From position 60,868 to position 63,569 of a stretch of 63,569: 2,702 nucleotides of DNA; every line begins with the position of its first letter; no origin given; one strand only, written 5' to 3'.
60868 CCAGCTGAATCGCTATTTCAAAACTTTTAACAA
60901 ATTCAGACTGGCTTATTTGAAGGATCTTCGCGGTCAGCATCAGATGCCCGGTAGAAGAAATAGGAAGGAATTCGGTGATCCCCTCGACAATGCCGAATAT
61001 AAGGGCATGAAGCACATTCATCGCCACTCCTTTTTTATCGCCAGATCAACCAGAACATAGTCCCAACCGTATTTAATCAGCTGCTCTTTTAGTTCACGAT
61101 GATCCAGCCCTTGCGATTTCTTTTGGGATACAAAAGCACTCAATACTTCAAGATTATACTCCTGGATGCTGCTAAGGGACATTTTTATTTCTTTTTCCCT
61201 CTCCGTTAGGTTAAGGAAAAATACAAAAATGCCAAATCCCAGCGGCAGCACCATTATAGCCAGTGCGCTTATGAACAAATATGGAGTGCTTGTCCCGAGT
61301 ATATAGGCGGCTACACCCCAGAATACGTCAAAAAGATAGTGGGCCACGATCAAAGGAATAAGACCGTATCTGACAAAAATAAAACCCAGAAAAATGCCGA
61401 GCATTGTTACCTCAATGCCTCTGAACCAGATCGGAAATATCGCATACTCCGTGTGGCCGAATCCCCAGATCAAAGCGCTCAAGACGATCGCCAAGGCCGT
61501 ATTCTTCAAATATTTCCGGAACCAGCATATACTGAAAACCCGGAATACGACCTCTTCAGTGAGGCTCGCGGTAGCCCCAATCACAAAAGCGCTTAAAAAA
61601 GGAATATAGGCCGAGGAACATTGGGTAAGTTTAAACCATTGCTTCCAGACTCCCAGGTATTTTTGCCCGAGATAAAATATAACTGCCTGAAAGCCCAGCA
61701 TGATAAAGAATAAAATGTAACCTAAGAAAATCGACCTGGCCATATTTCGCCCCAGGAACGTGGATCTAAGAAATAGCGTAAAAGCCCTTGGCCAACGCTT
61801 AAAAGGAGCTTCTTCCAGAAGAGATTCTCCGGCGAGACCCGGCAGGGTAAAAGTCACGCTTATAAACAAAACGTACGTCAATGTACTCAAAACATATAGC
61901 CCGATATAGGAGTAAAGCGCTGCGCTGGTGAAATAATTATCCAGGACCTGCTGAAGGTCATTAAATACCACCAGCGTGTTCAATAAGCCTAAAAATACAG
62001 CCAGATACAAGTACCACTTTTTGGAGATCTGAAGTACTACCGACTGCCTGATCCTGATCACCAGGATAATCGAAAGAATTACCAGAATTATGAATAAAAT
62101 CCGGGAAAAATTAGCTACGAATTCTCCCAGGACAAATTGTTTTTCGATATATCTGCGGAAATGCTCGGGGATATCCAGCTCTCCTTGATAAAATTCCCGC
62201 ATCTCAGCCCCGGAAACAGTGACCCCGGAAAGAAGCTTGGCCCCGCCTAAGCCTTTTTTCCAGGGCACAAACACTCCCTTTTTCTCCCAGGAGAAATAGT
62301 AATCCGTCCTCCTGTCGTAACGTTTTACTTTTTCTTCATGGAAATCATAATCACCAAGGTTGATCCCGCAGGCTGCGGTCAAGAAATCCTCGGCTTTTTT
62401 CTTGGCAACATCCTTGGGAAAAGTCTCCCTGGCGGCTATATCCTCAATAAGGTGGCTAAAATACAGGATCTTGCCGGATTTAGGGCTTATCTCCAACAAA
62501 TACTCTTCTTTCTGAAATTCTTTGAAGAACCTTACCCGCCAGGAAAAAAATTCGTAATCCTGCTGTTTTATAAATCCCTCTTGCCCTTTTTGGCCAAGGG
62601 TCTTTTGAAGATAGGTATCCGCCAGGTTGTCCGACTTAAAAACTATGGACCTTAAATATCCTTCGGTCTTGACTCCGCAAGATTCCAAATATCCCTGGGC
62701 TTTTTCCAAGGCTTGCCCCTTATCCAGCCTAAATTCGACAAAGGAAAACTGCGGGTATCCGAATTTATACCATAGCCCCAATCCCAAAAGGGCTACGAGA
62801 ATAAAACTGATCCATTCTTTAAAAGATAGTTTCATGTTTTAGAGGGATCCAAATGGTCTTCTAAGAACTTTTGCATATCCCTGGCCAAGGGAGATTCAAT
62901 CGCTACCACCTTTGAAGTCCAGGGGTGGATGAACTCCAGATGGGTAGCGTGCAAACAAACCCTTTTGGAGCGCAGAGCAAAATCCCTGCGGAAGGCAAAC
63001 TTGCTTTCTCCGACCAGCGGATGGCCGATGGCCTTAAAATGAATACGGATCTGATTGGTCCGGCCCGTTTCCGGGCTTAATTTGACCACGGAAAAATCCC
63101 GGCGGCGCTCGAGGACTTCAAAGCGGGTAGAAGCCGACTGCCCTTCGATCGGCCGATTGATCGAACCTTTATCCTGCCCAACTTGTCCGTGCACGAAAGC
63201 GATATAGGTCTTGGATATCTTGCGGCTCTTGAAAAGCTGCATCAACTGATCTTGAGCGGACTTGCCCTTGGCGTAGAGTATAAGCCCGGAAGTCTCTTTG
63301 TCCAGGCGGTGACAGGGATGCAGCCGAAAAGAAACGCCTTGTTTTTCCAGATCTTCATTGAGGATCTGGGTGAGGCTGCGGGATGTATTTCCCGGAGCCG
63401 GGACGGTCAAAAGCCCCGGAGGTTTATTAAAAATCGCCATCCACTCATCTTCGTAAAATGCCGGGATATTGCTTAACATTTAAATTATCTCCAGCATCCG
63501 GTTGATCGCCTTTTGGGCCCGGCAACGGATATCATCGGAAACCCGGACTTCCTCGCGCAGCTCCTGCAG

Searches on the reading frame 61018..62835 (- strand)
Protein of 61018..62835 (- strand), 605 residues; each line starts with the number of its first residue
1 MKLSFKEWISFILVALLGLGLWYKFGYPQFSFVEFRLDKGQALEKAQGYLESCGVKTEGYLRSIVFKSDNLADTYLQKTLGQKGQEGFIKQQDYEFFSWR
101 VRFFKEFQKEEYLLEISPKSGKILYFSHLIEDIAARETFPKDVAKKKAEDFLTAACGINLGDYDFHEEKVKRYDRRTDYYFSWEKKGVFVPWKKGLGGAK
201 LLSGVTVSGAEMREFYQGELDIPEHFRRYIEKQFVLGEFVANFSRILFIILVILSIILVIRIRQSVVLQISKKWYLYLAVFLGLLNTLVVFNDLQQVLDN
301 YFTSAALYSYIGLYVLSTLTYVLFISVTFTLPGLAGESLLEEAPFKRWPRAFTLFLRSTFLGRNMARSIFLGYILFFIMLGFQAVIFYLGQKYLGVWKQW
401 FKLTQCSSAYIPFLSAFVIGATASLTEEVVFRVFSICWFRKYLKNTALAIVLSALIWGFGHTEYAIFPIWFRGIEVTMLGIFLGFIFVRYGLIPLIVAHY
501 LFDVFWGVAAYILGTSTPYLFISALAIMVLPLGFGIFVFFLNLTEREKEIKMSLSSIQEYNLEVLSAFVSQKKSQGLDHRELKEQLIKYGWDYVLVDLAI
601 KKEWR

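Call 67: search_protein_families(library=pfam, proteins=[window:61018-62835:-], max_evalue=0.00001)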
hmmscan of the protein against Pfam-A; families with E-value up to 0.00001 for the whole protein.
window:61018-62835:- (605 aa): 1 family
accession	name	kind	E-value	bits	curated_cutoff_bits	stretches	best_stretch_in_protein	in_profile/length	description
PF02517.21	Rce1-like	-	2.9e-12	47.2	22.4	1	413-504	5-92/93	Type II CAAX prenyl endopeptidase Rce1-like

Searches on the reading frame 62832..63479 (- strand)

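Call 67: search_protein_families(library=pfam, proteins=[window:62832-63479:-], max_evalue=0.00001)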
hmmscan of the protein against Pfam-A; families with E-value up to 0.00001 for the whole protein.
window:62832-63479:- (215 aa): 1 family
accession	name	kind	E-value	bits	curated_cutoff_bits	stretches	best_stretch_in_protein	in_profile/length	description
PF00849.27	PseudoU_synth_2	-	1.9e-32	113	26.8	1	15-149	3-151/152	RNA pseudouridylate synthase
